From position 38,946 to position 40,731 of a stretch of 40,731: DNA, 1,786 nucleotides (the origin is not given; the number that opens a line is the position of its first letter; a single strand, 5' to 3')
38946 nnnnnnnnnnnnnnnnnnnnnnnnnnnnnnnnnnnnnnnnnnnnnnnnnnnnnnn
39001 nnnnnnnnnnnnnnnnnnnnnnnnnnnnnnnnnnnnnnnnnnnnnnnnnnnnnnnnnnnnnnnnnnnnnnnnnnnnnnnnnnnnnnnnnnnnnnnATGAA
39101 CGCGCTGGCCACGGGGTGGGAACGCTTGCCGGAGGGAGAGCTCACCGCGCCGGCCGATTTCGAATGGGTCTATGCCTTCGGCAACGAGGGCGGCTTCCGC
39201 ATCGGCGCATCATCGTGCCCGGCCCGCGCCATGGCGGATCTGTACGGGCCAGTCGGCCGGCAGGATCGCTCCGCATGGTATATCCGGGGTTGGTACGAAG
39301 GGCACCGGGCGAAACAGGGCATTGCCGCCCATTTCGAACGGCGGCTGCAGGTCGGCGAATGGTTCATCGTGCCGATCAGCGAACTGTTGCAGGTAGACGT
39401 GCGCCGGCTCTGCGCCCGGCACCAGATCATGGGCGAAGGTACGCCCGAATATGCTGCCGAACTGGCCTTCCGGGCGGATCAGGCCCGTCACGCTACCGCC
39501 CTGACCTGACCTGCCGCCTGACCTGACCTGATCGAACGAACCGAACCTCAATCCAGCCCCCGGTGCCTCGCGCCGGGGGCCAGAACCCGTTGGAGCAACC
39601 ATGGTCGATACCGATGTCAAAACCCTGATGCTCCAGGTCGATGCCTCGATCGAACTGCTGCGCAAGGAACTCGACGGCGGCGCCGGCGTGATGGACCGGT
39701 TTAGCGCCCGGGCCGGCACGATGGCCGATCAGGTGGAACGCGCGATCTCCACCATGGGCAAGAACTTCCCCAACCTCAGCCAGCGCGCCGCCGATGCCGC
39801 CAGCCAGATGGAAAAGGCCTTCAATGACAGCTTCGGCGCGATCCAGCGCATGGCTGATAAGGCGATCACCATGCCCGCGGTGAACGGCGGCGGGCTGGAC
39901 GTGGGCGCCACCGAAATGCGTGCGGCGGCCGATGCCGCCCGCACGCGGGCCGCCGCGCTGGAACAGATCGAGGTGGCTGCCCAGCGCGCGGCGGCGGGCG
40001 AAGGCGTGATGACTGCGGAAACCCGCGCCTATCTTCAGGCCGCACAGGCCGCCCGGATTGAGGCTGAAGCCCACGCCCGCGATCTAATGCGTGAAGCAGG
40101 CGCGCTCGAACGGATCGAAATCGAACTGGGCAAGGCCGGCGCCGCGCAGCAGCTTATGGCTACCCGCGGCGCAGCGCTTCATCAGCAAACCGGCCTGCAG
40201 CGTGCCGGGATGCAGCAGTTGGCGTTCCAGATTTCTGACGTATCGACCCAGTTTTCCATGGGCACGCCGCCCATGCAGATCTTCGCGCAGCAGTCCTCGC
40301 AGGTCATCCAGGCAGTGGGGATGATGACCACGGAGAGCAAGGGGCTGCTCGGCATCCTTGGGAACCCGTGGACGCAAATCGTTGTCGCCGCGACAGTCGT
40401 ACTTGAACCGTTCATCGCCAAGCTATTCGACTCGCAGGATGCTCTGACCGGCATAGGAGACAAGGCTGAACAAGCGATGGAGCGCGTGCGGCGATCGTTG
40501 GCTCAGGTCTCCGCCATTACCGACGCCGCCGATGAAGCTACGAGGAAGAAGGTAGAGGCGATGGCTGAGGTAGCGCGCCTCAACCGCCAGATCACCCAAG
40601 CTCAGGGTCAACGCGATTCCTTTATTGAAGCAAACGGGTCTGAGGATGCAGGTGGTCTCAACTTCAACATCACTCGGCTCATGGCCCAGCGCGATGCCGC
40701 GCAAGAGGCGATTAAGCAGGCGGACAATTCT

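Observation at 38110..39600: A 1.5-kb lower-GC moron island separating the tail chaperone genes from the tape measure gene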

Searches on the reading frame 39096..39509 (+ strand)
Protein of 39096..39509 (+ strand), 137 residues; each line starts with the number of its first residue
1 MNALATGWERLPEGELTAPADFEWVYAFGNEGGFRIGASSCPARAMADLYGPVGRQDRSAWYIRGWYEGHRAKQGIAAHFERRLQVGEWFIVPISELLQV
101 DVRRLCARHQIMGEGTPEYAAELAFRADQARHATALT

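Call 10: search_protein_families(library=pfam, max_evalue=0.1, proteins=[window:39096-39509:+])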
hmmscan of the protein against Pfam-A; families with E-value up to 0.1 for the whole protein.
window:39096-39509:+ (137 aa): 1 family
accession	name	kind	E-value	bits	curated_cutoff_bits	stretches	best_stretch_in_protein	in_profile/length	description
PF10544.15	T5orf172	-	0.044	14.7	20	1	24-100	2-96/101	T5orf172 domain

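Call 11: search_protein_families(library=phrogs, max_evalue=0.1, proteins=[window:39096-39509:+])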
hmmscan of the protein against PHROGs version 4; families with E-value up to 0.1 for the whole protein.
window:39096-39509:+ (137 aa): 0 families

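Call 14: find_encoding_contigs(protein=window:39096-39509:+, flank=10000, max_places=6)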
Protein window:39096-39509:+ (137 aa): 14 contigs read that carry it; 6 places shown.
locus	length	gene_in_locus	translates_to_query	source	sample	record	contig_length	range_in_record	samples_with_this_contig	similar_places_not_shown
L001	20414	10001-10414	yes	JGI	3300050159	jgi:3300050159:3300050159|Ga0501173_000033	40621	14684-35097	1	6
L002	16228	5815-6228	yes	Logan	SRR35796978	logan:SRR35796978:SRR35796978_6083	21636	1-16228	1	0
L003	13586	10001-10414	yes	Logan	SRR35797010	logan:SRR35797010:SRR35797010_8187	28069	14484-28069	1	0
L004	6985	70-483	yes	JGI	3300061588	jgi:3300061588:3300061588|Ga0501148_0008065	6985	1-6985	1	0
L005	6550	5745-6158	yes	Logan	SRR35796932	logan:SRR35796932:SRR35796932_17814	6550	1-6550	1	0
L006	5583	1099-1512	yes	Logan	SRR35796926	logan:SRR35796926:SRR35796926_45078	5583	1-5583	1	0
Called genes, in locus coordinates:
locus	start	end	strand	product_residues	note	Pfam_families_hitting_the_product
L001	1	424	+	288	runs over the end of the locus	PF00574:CLP_protease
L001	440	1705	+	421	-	PF05065:Phage_capsid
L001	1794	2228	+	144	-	-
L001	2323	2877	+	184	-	-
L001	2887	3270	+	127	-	-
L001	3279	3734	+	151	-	-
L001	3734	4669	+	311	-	-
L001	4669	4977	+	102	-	-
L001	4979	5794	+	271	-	-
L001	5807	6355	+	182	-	PF05135:Phage_connect_1 (faint)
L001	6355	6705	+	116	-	PF05521:Phage_HCP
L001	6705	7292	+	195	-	PF04883:HK97-gp10_like (weak)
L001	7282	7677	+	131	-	-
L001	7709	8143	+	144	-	PF06199:Phage_tail_2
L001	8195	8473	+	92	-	-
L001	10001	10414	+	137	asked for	-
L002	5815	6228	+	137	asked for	-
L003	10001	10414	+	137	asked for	-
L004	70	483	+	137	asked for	-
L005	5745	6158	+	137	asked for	-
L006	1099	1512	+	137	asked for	-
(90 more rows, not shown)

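Call 24: find_related_loci(query=window:39096-39509:+, collection=viral_contigs, flank=6000)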
Query window:39096-39509:+ (137 aa) in viral_contigs; peptide patterns used: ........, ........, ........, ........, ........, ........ (x = any residue, [..] = any of these).
3 stretches matched a pattern, but none encodes a relative of the query by tblastn (E <= 1e-3).

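Call 25: find_homologous_proteins(query=window:39096-39509:+, max_evalue=0.001)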
Query window:39096-39509:+ (137 aa): 1 proteins with E <= 0.001 among 14 candidates.
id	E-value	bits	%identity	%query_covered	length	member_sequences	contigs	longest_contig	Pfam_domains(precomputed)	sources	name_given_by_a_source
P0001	1.3e-88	312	100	100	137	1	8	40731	-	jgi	jgi:hypothetical protein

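Call 38: search_protein_representatives(protein=window:39096-39509:+)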
Query: 137 residues. Proteins with E-value up to 0.001 (for the whole library): 3; up to 1e-10: 1; up to 1e-30: 1. The best 3 are listed.
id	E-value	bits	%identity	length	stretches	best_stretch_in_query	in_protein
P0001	4.0e-89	312.2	100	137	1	1-137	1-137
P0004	5.3e-06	42.7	27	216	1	8-103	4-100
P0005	3.0e-04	37.1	30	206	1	19-100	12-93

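Call 40: search_protein_families(library=pfam, max_evalue=0.1, proteins=[P0004, P0005])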
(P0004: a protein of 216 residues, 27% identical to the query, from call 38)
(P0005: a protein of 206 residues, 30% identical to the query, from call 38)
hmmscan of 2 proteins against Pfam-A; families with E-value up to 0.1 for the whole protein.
P0004 (216 aa): 2 families
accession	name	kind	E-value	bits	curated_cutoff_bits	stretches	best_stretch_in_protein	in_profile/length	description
PF13455.12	MUG113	-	1.9e-07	32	22.3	1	30-93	2-66/73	Meiotically up-regulated gene 113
PF10544.15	T5orf172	-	5.2e-06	27.3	20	1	19-94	2-94/101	T5orf172 domain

P0005 (206 aa): 2 families
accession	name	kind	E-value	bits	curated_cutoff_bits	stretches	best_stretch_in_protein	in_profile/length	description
PF13455.12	MUG113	-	2.1e-10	41.4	22.3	1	27-91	1-67/73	Meiotically up-regulated gene 113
PF10544.15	T5orf172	-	1.6e-06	29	20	1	18-92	3-95/101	T5orf172 domain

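Call 42: search_protein_families(library=padloc, max_evalue=0.1, proteins=[window:39096-39509:+, P0004, P0005])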
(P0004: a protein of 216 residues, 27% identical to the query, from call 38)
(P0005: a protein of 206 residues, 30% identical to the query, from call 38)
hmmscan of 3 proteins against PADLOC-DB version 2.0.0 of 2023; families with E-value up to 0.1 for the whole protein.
window:39096-39509:+ (137 aa): 0 families

P0004 (216 aa): 1 family
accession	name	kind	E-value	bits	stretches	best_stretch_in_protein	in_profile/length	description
PDLC05041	PDC-S57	-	0.00049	17.8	1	29-106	20-99/212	-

P0005 (206 aa): 2 families
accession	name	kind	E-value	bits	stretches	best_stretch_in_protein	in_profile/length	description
PDLC05041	PDC-S57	-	0.00055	17.6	1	17-100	7-94/212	-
PDLC03976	PD-Lambda-1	-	0.029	11.3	1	61-77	409-425/491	-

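Call 44: search_protein_families(library=ncbifam, max_evalue=0.1, proteins=[window:39096-39509:+])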
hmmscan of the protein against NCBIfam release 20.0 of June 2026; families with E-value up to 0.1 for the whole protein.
window:39096-39509:+ (137 aa): 0 families

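Call 63: search_solved_structures(query=A2, max_evalue=1)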
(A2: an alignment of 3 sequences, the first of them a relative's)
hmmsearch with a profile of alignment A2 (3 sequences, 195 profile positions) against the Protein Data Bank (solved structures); distinct sequences matched with E-value up to 1: 0.

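Call 94: predict_structure(alignment_id=A2)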
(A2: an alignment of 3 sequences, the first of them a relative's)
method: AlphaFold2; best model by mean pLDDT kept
length: 137 residues; sequences in the alignment: 3
mean_pLDDT: 65.9   pTM: 0.57
mean pLDDT of the five models: 65.9, 65.4, 62.7, 60.0, 46.9
residues with pLDDT >= 90: 0; 70-90: 63; 50-70: 57; < 50: 17
segments of 3 or more residues with pLDDT < 50: 1-4, 107-109, 112-116
pLDDT, mean of each block of 10 residues (from residue 1): 55 74 80 77 76 63 77 75 57 66 58 48 61 50
secondary structure, 60 per line:
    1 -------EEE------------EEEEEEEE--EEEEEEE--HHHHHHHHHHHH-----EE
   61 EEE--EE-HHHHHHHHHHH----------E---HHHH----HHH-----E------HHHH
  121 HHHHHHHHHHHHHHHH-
elements in order: E8-10 E23-30 E33-39 H42-53 E59-63 H69-79 H94-97 H117-136

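Call 99: search_protein_families(library=pfam, alignment_id=A5, max_evalue=0.001)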
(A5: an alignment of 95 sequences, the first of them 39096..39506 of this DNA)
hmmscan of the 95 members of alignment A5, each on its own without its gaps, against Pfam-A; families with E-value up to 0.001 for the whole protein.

A. member 1, window:39096-39506:+ (137 aa): 0 families

B. families by the number of members that match (of 95 scanned): 24 families
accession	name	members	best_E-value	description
PF09669.15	Phage_pRha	6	7.1e-22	Phage regulatory protein Rha (Phage_pRha)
PF02498.22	Bro-N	5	4.7e-24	BRO family, N-terminal domain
PF10547.14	P22_AR_N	4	5e-36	P22_AR N-terminal domain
PF03374.19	ANT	3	1.7e-32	Phage antirepressor protein KilAC domain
PF00145.23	DNA_methylase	1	2.1e-51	C-5 cytosine-specific DNA methylase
PF10045.14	DUF2280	1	2.5e-44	Uncharacterized conserved protein (DUF2280)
PF18894.6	PhageMetallopep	1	3e-38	Putative phage metallopeptidase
PF04446.17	Thg1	1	3.7e-32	tRNAHis guanylyltransferase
PF05065.19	Phage_capsid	1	2.8e-27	Phage capsid family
PF04383.19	KilA-N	1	1.1e-22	KilA-N domain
PF04404.17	ERF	1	2.8e-18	ERF superfamily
PF00313.28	CSD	1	3.1e-15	'Cold-shock' DNA-binding domain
PF13392.12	HNH_3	1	7e-15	HNH endonuclease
PF09588.16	YqaJ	1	1.3e-13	YqaJ-like viral recombinase domain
PF04717.18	Phage_base_V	1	1.3e-12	Type VI secretion system/phage-baseplate injector OB domain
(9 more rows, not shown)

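Call 100: fold_search(model_id=the predicted structure, library=pdb)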
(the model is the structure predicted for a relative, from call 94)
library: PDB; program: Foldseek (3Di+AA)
matches with E <= 10: 61; with E <= 0.001: 0
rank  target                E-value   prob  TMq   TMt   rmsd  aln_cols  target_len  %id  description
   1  1bnk_A                1.8e+00  0.03  0.18  0.13  11.6       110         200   14  HUMAN 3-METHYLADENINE DNA GLYCOSYLASE COMPLEXED TO DNA (released 1998-10-21)
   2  8rkh_B                1.9e+00  0.05  0.16  0.11   9.2        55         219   13  Crystal structure of the ZP-N2 and ZP-N3 domains of mouse ZP2 (mZP2-N2N3) (released 2024-03-13)
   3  3tcs_A                2.0e+00  0.03  0.15  0.08  12.5        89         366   13  Crystal structure of a putative racemase from Roseobacter denitrificans (released 2011-08-31)
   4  5ziz_A                2.2e+00  0.02  0.15  0.09  11.8       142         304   13  Crystal structure of Xanthomonas campestris FlgL (space group H3) (released 2018-10-17)
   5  9gsx_X                2.8e+00  0.05  0.20  0.06  12.4        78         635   14  Campylobacter hook-filament junction-cap complex (released 2025-04-09)
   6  5zj0                  2.8e+00  0.02  0.15  0.08  11.6       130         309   11  Crystal structure of Xanthomonas campestris FlgL (space group C2) (released 2018-10-17)
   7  3ffy                  3.4e+00  0.08  0.20  0.24   3.4        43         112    2  Putative tetrapyrrole (corrin/porphyrin) methyltransferase from Bacteroides fragilis. (released 2008-12-16)
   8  3tcs_B                3.4e+00  0.02  0.15  0.08  12.5        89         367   13  Crystal structure of a putative racemase from Roseobacter denitrificans (released 2011-08-31)
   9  6knb_C                3.6e+00  0.02  0.12  0.07  10.9        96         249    9  PolD-PCNA-DNA (form A) (released 2020-08-05)
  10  7xfh_K                3.6e+00  0.01  0.19  0.15  11.0       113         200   13  Structure of nucleosome-AAG complex (A-30I, post-catalytic state) (released 2023-04-19)
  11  3ooj_D                3.8e+00  0.08  0.20  0.06   4.2        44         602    9  C1A mutant of E. coli GlmS in complex with glucose-6P and glutamate (released 2011-10-19)
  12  9gsx_Y                3.8e+00  0.03  0.19  0.06   9.6        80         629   12  Campylobacter hook-filament junction-cap complex (released 2025-04-09)
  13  2ydc                  4.0e+00  0.02  0.12  0.09   7.9        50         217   10  Catalytic domain of mouse 2',3'-cyclic nucleotide 3'- phosphodiesterase, soaked with GTP (released 2012-03-28)
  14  3u4f_A                4.0e+00  0.02  0.15  0.07  13.0       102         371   12  Crystal structure of a mandelate racemase (muconate lactonizing enzyme family protein) from Roseovarius nubinhibens (released 2011-10-19)
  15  3u4f_C                4.3e+00  0.02  0.15  0.07  13.2        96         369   14  Crystal structure of a mandelate racemase (muconate lactonizing enzyme family protein) from Roseovarius nubinhibens (released 2011-10-19)
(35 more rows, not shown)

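Call 130: find_encoding_contigs(protein=P0004, flank=5000, max_places=3)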
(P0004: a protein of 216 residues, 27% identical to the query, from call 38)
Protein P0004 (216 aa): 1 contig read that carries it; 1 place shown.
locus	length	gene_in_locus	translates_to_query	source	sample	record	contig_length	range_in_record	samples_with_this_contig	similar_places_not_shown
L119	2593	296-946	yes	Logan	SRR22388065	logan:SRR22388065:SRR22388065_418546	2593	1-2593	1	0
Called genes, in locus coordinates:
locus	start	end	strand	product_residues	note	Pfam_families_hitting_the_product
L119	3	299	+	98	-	?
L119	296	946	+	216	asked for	PF10544:T5orf172 (weak), PF13455:MUG113 (weak)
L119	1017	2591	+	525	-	?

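Call 131: find_encoding_contigs(protein=P0005, flank=5000, max_places=3)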
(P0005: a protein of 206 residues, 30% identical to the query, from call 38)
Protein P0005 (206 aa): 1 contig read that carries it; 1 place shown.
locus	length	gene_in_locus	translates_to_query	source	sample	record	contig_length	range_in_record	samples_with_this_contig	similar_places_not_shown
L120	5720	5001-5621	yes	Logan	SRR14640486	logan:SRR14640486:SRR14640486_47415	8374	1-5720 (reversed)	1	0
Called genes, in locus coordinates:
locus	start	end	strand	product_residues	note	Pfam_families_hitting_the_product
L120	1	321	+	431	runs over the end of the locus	PF05065:Phage_capsid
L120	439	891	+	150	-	-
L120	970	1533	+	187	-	PF05135:Phage_connect_1 (weak)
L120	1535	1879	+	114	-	PF05521:Phage_HCP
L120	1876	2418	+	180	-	PF04883:HK97-gp10_like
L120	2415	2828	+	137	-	-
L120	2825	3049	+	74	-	-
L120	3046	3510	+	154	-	-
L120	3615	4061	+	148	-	-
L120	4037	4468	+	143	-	-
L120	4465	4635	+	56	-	-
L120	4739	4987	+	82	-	-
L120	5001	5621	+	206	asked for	PF10544:T5orf172 (weak), PF13455:MUG113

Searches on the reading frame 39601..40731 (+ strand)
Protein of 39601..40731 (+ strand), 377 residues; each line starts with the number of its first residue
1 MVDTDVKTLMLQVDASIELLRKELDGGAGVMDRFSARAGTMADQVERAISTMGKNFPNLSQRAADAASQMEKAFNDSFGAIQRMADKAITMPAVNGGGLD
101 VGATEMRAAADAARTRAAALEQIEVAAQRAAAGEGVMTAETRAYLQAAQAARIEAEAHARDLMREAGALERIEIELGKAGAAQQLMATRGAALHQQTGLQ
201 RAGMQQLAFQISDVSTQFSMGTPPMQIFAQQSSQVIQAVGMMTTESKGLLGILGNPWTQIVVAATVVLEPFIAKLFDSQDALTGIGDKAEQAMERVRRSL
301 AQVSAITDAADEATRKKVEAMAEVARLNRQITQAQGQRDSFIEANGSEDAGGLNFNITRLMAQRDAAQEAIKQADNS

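Call 10: search_protein_families(library=pfam, max_evalue=0.1, proteins=[window:39601-40731:+])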
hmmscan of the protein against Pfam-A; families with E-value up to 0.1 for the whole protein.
window:39601-40731:+ (377 aa): 3 families
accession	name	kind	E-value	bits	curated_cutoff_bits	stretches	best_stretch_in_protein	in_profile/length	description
PF06791.18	TMP_2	-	6.1e-08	33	30.2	1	198-330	11-151/208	Prophage tail length tape measure protein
PF12324.14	HTH_15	-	0.021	15.4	27.2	0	17-52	24-59/74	Helix-turn-helix domain of alkylmercury lyase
PF10157.14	BORCS6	-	0.055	14.1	35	0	301-335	50-84/101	BLOC-1-related complex sub-unit 6 C-terminal helix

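Call 11: search_protein_families(library=phrogs, max_evalue=0.1, proteins=[window:39601-40731:+])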
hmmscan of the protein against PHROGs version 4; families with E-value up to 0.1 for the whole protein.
window:39601-40731:+ (377 aa): 3 families
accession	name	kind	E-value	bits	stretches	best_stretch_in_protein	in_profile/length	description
phrog_7025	-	tail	0.00018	19.6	1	160-346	1110-1301/2880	tail length tape measure protein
phrog_24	-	tail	0.0018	17.5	1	4-266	27-325/1151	tail length tape measure protein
phrog_8892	-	tail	0.0032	17.2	1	110-245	13-130/752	tail length tape measure protein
